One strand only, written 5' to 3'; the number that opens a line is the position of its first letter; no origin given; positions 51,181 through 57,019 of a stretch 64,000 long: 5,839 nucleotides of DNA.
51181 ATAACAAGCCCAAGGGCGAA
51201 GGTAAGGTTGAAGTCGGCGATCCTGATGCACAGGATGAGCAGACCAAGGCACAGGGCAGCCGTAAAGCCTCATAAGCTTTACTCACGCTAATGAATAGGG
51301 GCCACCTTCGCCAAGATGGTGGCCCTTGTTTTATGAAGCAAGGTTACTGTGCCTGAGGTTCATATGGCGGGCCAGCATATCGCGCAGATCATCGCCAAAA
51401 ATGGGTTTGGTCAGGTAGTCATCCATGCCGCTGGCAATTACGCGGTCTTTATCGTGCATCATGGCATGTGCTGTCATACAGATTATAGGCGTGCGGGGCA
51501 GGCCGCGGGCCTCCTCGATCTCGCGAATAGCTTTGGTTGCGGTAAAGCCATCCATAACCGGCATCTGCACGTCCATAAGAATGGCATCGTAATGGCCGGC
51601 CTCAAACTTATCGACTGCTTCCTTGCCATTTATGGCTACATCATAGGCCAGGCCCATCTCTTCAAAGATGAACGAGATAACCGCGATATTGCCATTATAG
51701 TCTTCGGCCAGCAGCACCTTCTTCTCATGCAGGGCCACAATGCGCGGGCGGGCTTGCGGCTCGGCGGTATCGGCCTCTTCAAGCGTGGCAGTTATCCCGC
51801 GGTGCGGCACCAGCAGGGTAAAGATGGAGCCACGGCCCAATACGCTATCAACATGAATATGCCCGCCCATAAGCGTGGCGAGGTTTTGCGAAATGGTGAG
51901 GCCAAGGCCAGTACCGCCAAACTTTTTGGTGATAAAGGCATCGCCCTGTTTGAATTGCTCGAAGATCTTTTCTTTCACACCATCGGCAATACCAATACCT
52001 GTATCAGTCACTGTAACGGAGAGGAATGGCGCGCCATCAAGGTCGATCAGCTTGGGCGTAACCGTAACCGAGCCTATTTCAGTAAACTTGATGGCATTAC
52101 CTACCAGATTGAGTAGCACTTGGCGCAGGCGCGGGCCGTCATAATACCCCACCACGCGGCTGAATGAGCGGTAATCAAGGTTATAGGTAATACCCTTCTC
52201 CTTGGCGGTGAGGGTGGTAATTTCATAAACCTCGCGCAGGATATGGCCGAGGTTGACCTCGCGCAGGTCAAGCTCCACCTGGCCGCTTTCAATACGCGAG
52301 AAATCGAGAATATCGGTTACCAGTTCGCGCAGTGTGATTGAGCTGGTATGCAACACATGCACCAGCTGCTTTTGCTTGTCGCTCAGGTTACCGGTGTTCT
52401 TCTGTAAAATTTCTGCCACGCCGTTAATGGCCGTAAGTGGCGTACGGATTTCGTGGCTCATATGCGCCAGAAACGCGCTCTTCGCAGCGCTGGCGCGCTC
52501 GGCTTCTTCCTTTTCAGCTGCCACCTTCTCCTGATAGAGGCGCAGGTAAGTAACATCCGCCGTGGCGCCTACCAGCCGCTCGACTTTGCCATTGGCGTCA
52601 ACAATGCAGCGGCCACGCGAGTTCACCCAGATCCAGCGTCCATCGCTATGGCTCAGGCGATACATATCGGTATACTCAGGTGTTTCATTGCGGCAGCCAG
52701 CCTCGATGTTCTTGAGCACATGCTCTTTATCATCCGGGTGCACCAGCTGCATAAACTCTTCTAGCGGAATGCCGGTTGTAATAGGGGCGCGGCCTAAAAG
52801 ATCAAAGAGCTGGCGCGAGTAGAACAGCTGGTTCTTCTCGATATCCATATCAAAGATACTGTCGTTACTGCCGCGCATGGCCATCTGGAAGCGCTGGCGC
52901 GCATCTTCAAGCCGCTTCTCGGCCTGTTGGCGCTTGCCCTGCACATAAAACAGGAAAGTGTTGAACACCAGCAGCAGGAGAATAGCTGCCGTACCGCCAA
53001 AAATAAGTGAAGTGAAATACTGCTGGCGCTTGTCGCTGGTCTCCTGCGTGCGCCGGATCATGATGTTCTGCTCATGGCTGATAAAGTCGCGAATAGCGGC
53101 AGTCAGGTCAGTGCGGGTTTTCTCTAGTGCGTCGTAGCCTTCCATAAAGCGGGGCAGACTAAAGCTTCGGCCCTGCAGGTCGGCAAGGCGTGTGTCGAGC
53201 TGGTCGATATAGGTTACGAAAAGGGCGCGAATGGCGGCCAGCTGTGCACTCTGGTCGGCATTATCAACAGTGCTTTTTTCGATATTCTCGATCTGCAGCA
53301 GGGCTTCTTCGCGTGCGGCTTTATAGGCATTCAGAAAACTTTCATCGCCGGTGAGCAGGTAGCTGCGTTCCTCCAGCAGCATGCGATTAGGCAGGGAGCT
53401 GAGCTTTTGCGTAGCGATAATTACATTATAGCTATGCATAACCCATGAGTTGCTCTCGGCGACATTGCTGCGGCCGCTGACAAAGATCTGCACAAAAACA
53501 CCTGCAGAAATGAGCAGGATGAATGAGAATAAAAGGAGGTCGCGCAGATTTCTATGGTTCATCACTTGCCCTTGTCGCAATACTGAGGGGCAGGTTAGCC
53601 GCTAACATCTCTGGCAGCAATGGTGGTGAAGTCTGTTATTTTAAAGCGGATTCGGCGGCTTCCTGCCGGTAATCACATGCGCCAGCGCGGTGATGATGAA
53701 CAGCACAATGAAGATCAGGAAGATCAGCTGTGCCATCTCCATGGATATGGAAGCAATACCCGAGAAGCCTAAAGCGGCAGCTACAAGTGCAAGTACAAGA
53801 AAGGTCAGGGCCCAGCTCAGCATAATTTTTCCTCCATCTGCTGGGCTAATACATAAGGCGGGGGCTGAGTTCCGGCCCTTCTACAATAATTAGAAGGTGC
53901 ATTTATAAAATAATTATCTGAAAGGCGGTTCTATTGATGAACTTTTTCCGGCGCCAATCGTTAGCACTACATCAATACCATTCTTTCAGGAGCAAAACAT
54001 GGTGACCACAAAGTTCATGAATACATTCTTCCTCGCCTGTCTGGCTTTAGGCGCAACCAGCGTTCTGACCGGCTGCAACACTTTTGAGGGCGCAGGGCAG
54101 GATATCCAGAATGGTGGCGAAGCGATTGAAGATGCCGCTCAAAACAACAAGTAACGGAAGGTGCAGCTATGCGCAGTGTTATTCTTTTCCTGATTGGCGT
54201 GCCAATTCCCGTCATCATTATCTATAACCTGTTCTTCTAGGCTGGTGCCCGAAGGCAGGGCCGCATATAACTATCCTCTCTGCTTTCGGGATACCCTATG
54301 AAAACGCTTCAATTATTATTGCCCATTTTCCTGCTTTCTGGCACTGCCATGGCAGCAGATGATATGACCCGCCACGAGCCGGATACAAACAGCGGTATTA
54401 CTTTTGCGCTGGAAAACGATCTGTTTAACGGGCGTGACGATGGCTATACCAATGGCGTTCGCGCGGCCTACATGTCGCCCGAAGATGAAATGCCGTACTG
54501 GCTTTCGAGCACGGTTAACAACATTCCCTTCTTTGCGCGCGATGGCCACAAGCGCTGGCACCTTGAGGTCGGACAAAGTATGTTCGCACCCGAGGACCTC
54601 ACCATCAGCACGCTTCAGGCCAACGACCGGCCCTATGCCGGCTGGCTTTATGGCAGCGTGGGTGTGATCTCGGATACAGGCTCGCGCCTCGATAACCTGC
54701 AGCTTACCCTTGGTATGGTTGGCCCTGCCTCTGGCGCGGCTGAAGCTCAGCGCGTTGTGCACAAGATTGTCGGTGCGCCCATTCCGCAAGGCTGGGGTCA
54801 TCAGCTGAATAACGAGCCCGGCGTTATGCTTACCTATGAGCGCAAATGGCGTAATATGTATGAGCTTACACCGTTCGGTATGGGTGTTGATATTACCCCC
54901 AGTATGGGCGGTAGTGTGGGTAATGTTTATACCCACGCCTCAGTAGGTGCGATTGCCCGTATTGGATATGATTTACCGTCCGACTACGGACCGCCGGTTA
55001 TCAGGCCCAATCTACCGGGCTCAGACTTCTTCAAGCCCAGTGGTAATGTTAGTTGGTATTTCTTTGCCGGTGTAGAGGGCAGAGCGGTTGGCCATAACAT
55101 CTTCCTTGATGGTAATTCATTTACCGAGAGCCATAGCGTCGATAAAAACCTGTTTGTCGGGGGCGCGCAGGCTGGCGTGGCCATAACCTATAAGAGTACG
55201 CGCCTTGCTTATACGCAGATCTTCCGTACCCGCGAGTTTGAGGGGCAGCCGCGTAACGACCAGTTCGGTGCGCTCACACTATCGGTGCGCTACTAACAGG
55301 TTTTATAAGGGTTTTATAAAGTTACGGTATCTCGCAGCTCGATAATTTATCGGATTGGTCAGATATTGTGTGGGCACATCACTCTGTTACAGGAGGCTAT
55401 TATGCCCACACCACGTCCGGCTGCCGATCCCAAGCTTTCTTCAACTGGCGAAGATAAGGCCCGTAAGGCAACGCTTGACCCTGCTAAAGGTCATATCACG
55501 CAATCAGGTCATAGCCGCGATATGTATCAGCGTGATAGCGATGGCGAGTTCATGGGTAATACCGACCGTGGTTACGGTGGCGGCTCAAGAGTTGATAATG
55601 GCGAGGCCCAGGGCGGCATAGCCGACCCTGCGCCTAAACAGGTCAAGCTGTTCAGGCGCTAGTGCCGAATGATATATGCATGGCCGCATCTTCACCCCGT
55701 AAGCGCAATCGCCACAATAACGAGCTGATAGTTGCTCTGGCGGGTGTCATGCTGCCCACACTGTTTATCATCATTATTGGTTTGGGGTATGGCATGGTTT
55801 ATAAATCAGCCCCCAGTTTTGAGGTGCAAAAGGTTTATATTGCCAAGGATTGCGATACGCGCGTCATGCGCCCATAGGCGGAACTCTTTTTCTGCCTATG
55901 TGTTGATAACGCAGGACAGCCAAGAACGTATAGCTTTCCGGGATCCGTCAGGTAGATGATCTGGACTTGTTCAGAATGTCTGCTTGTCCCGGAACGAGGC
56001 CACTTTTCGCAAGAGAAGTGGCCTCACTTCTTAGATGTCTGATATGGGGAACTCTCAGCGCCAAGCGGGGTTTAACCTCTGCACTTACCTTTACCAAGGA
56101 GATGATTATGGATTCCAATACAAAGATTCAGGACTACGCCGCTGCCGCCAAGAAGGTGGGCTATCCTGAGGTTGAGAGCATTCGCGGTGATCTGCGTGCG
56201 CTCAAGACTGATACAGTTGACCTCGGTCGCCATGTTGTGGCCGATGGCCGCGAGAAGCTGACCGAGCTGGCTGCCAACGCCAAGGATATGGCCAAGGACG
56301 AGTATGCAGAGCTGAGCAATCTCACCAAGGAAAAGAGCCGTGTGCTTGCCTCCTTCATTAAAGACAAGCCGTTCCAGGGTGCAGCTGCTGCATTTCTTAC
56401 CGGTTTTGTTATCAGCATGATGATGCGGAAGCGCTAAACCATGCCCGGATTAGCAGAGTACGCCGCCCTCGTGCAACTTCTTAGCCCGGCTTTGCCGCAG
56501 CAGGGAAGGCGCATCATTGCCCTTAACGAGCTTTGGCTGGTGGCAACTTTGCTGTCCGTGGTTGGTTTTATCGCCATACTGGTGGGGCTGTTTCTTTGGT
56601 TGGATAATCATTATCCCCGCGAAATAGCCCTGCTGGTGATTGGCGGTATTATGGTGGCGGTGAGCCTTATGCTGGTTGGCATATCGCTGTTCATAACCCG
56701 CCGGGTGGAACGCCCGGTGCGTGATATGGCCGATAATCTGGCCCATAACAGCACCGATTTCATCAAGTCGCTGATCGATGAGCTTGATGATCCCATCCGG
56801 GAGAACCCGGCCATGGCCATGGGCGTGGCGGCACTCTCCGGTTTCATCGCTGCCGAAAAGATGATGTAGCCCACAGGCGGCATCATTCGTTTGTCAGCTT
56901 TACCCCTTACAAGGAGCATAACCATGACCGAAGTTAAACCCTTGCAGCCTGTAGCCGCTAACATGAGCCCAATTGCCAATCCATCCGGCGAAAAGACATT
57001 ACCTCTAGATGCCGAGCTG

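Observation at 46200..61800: Dense general-stress-response island with repeated GGAAC-N16-xxTT promoter-like motifs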

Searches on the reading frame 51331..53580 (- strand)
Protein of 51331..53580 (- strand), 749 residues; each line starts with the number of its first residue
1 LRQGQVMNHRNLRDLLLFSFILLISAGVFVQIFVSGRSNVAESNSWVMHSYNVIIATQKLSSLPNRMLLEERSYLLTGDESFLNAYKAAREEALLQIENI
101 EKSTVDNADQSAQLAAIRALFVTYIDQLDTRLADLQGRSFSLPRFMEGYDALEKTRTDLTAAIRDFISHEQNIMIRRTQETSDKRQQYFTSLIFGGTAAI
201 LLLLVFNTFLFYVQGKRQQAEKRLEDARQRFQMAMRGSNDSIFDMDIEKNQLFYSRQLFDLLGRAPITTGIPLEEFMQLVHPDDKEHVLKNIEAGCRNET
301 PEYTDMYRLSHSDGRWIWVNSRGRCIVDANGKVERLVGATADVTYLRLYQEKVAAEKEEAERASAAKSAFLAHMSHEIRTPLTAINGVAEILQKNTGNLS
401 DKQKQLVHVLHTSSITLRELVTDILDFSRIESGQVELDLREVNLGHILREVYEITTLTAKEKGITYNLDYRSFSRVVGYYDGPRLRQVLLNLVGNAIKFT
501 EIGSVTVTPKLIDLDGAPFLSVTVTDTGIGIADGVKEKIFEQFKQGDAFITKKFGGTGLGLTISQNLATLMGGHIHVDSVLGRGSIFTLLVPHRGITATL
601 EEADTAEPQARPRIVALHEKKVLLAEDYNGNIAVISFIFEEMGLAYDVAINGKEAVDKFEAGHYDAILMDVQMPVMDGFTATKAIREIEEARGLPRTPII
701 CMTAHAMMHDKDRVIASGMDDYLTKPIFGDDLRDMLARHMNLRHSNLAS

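Call 5: search_protein_families(library=pfam, proteins=[window:51331-53580:-], max_evalue=0.01)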
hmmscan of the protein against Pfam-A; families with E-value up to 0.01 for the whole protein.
window:51331-53580:- (749 aa): 5 families
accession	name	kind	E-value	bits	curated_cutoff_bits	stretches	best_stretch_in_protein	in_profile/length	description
PF02518.31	HATPase_c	-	1.2e-24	87.3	26.4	1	481-593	2-109/111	Histidine kinase-, DNA gyrase B-, and HSP90-like ATPase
PF00072.30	Response_reg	-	8.3e-24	84.3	30.2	1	622-736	1-110/111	Response regulator receiver domain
PF00512.31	HisKA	-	6.3e-21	74.6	26.9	1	366-433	1-66/66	His Kinase A (phospho-acceptor) domain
PF05227.19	CHASE3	-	2.2e-16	60.5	28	1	44-179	2-137/138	CHASE3 domain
PF08447.18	PAS_3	-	4.8e-15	56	25.6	1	252-339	2-88/89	PAS fold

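Call 66: search_protein_families(library=ncbifam, proteins=[window:51331-53580:-], max_evalue=0.0001)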
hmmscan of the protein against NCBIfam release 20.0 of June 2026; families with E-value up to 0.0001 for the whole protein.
window:51331-53580:- (749 aa): 135 families (the best 25 are shown)
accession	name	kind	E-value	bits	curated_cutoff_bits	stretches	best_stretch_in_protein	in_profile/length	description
TIGR02956.1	TMAO_torS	equivalog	2.9e-94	316.9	676.5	1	347-746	442-826/967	TMAO reductase system sensor histidine kinase/response regulator TorS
NF008318.0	PRK11107.1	equivalog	2e-88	297.6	890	2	357-601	283-526/920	two-component sensor histidine kinase BarA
NF008302.0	PRK11091.1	equivalog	4.4e-87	293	838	1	217-742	143-645/779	aerobic respiration two-component sensor histidine kinase ArcB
NF041947.1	LuxQ_Vibrio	equivalog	4.5e-86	289.5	1200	1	329-738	434-837/843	quorum-sensing autoinducer 2 sensor kinase/phosphatase LuxQ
NF011874.0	PRK15347.1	equivalog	4.8e-76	256.5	852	2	354-598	385-619/921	two component system sensor kinase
NF038297.2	hybrid_HK_HrmK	equivalog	3e-69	234.3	725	1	345-738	213-606/607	hybrid histidine kinase/response regulator HrmK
NF008099.0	PRK10841.1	equivalog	6e-67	226.2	920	2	357-594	460-691/949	two-component system sensor histidine kinase RcsC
NF045901.1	HisKinLetSLeg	equivalog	4.7e-63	213.5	1650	2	339-591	261-516/906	two-component system sensor histidine kinase LetS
NF041880.1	EPS_EpsF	equivalog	2.6e-52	177.9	900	2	229-592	144-492/492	response regulator EpsF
NF046044.1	PnpS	equivalog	2.8e-52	178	400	1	218-592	44-390/390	two-component system histidine kinase PnpS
NF008543.0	PRK11466.1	equivalog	5.6e-52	176.7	982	1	357-746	434-804/914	TMAO reductase system sensor histidine kinase/response regulator TorS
NF007420.1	PRK09959.1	equivalog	1.5e-51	175.1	1995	1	325-738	671-1072/1197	acid-sensing system histidine kinase EvgS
NF047465.1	hybrid_HK_LvrA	exception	5.5e-50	170.2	1200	1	366-733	201-577/819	hybrid histidine kinase/response regulator LvrA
NF047874.1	MASE3_PAS_HK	subfamily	2.1e-47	162.3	560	1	214-598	250-630/655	MASE3 domain-containing sensor histidine kinase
NF041832.1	near_NosP_CTERM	subfamily_domain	2.9e-46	158.2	400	1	361-738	1-368/370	NahK/ErcS family hybrid sensor histidine kinase/response regulator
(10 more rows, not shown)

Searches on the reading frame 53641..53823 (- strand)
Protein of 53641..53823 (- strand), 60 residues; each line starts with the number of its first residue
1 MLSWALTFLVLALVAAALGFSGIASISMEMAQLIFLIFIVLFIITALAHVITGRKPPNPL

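Call 5: search_protein_families(library=pfam, proteins=[window:53641-53823:-], max_evalue=0.01)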
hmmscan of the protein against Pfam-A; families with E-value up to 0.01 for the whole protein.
window:53641-53823:- (60 aa): 1 family
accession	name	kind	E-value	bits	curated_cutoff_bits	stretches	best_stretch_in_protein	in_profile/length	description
PF07043.18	DUF1328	-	8.4e-14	52.1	27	1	6-44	1-39/39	Protein of unknown function (DUF1328)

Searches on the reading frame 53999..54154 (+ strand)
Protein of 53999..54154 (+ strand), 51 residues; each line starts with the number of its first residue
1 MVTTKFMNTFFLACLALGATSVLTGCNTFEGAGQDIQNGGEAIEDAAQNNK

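Call 6: search_protein_families(library=pfam, proteins=[window:53999-54154:+], max_evalue=0.01)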
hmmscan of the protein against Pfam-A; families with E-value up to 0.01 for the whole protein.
window:53999-54154:+ (51 aa): 1 family
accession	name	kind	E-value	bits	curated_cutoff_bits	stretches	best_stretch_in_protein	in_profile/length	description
PF08085.16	Entericidin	-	2.7e-10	40.4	23.3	1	28-47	1-20/20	Entericidin EcnA/B family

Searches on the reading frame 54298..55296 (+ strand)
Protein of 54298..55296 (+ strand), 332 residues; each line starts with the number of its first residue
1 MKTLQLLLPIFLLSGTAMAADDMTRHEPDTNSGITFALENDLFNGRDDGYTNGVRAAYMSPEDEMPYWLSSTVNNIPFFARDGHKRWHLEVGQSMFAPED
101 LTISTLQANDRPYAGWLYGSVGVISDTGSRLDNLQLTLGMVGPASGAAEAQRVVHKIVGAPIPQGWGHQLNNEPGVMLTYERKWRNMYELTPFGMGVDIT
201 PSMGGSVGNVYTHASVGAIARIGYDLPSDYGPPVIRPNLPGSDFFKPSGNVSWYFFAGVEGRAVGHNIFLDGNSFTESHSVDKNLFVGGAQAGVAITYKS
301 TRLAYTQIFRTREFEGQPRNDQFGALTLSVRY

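Call 6: search_protein_families(library=pfam, proteins=[window:54298-55296:+], max_evalue=0.01)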
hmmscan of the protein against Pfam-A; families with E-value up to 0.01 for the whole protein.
window:54298-55296:+ (332 aa): 1 family
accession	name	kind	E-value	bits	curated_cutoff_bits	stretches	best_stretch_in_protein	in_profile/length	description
PF09982.15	LpxR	-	5.3e-110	367.8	26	1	10-332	5-323/323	Outer membrane protein LpxR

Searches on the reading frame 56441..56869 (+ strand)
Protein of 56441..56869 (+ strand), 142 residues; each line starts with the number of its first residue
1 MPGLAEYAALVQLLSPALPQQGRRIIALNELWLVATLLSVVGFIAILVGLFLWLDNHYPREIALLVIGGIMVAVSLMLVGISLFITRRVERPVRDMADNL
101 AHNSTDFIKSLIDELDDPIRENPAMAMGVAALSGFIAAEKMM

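Call 6: search_protein_families(library=pfam, proteins=[window:56441-56869:+], max_evalue=0.01)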
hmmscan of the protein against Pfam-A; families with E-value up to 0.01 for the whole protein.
window:56441-56869:+ (142 aa): 1 family
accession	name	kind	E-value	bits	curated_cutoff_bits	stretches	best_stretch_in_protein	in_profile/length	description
PF07332.16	Phage_holin_3_6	-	5.4e-05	23.6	28.4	1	13-91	21-99/116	Putative Actinobacterial Holin-X, holin superfamily III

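Call 66: search_protein_families(library=ncbifam, proteins=[window:56441-56869:+], max_evalue=0.0001)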
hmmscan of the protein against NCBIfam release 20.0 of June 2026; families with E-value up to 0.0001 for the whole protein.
window:56441-56869:+ (142 aa): 0 families
